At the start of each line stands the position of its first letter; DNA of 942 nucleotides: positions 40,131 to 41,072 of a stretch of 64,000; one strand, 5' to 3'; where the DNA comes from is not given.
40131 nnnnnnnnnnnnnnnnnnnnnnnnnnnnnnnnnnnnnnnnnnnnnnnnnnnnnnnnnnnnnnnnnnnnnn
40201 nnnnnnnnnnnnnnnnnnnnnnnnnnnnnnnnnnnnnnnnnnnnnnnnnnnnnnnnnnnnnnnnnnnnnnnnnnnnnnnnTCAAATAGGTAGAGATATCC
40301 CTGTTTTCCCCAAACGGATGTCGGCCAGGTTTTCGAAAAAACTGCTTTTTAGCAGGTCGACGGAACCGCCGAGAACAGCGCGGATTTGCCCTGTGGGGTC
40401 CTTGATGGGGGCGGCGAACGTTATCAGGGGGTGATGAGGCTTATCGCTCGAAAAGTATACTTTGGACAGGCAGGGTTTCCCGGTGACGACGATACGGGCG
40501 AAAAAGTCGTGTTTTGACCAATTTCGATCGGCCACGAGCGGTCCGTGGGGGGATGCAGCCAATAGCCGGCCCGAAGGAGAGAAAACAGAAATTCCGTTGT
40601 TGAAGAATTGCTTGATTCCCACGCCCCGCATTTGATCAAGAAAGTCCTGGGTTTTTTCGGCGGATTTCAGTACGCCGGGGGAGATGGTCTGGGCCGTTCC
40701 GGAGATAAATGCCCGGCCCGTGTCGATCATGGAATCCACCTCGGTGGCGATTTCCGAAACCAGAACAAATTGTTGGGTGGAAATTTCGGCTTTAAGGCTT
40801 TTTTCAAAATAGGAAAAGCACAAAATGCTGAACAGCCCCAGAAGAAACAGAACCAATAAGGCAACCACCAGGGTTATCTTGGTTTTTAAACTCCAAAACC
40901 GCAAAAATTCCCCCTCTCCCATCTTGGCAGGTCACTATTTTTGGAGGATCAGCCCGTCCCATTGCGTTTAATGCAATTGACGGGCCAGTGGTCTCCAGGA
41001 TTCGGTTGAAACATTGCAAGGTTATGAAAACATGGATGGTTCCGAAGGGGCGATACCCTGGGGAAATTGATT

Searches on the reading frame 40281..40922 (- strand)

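Call 70: search_protein_families(library=pfam, proteins=[window:40281-40922:-], max_evalue=0.00001)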
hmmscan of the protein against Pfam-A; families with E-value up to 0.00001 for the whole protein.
window:40281-40922:- (213 aa): 1 family
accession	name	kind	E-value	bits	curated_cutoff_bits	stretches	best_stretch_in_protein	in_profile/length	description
PF02743.24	dCache_1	-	9.1e-10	38.9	45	1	110-208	70-168/240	Cache domain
